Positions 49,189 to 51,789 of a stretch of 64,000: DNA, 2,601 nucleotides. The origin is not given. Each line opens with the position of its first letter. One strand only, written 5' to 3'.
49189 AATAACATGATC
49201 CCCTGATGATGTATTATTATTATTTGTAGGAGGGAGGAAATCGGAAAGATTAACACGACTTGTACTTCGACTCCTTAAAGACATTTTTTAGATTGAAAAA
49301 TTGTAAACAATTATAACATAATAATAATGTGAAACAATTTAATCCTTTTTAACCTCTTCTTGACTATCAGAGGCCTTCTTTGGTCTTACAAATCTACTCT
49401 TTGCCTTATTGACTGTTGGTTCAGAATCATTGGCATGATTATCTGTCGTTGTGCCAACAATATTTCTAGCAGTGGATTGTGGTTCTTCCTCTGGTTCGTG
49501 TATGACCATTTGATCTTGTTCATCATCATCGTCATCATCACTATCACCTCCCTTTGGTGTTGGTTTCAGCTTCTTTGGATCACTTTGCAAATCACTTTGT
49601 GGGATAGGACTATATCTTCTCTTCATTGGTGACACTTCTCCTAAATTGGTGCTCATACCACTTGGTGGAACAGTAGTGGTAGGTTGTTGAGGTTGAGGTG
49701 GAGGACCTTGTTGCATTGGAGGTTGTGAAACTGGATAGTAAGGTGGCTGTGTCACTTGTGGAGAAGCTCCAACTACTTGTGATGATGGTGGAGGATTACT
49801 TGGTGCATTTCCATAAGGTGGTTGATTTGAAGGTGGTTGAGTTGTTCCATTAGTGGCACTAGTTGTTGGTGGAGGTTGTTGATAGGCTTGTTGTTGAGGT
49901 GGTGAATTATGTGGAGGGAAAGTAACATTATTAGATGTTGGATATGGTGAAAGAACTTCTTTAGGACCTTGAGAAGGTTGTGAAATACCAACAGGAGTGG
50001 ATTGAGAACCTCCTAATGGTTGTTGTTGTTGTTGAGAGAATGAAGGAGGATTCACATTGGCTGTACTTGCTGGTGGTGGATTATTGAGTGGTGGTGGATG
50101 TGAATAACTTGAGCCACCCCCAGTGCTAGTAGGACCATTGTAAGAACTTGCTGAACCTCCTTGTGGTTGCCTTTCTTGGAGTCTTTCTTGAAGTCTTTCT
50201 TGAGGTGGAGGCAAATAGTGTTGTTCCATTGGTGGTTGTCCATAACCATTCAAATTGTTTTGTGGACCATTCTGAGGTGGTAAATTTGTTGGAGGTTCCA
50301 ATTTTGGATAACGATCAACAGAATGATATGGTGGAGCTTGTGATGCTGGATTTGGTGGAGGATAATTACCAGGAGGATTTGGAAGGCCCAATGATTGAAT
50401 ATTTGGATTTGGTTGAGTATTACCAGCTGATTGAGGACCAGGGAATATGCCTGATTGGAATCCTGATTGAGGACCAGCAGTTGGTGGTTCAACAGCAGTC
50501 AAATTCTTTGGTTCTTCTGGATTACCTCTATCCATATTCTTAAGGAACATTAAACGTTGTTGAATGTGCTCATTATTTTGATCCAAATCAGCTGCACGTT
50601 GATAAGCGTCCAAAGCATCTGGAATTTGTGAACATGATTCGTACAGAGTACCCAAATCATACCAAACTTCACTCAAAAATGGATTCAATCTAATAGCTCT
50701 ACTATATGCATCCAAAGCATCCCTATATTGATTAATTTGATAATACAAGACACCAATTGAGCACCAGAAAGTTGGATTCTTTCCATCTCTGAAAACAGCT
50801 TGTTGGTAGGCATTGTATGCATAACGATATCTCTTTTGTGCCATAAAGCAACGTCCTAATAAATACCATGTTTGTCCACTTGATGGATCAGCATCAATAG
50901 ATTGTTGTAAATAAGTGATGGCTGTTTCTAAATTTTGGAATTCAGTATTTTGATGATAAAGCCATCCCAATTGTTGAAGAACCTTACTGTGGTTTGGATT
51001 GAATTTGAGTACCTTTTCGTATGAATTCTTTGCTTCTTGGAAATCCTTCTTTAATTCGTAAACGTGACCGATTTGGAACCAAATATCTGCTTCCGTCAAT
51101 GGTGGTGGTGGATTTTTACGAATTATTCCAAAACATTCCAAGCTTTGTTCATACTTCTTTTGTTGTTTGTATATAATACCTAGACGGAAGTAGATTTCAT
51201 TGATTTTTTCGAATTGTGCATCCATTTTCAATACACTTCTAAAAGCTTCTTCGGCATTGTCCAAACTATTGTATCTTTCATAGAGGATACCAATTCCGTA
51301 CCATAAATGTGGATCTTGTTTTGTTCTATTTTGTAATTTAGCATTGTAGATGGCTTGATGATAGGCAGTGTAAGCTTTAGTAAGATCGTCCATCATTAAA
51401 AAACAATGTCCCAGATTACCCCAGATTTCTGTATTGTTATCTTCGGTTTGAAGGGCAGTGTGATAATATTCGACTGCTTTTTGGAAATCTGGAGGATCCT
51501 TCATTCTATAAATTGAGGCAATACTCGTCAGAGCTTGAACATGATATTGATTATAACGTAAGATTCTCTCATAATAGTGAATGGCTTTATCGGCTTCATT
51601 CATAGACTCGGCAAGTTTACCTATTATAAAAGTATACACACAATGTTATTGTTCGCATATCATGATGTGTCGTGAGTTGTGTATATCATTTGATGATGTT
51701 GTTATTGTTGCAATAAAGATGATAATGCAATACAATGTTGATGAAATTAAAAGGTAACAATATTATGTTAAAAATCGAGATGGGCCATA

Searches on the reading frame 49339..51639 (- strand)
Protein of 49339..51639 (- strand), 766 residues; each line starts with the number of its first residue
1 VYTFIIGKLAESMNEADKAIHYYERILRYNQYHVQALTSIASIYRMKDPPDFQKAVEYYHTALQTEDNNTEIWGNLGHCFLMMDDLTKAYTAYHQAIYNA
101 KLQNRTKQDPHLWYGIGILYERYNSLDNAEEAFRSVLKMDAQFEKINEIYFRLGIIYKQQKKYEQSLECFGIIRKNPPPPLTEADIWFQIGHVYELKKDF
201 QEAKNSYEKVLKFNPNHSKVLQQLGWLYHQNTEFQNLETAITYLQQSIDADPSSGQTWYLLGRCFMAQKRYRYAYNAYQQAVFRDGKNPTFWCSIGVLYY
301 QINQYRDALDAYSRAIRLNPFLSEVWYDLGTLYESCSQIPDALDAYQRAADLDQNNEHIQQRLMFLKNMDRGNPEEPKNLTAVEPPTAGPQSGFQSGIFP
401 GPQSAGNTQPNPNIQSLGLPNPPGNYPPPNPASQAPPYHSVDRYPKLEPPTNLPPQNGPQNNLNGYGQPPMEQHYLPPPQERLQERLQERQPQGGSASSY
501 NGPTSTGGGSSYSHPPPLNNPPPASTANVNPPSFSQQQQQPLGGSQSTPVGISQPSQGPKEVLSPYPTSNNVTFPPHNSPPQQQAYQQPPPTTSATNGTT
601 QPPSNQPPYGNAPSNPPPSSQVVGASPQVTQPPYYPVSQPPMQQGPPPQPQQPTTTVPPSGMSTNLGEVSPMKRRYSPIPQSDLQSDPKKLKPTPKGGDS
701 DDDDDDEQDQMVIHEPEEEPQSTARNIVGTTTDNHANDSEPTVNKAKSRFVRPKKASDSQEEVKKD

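Call 45: search_protein_families(library=pfam, proteins=[window:49339-51639:-], max_evalue=0.01)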
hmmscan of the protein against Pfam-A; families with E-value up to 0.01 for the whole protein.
window:49339-51639:- (766 aa): 27 families (the best 25 are shown)
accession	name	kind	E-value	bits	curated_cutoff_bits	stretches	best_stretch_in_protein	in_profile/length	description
PF00515.34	TPR_1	-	7.2e-50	165.3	27.8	6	291-320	3-32/34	Tetratricopeptide repeat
PF07719.23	TPR_2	-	1.6e-40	134.3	27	5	184-217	1-34/34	Tetratricopeptide repeat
PF13181.12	TPR_8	-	3.6e-33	111.3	25.7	1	184-217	1-34/34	Tetratricopeptide repeat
PF23914.1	TPR_CcmH_CycH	-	1.7e-26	93.4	42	2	184-280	50-146/158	Cytochrome c-type biogenesis protein H TPR domain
PF13432.12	TPR_16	-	3.4e-26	91.7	32.7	2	296-356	4-64/65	Tetratricopeptide repeat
PF13431.12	TPR_17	-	4e-26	89.5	24.4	2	207-240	2-32/34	Tetratricopeptide repeat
PF14559.12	TPR_19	-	2.2e-24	86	25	2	235-290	5-60/68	Tetratricopeptide repeat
PF13428.12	TPR_14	-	1.1e-22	78.7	23.5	0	185-225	2-42/44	Tetratricopeptide repeat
PF13414.12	TPR_11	-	3e-19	68.9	26.8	2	299-334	4-39/42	TPR repeat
PF13424.12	TPR_12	-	3.1e-19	69.4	30.1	2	184-251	3-75/77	Tetratricopeptide repeat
PF13174.12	TPR_6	-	1e-15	57.7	26.3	0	187-216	3-32/33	Tetratricopeptide repeat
PF13176.12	TPR_7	-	1e-13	50.6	27.9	0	257-281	1-27/36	Tetratricopeptide repeat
PF25063.1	ARM_TT21_C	-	4.5e-10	40.2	35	1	158-282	32-156/209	Tetratricopeptide repeat protein 21 C-terminal ARM domain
PF13371.12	TPR_9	-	4.5e-10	39.8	35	1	298-358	4-64/73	Tetratricopeptide repeat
PF13429.12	TPR_15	-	3.6e-08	33.6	26.2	0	53-252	25-214/280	Tetratricopeptide repeat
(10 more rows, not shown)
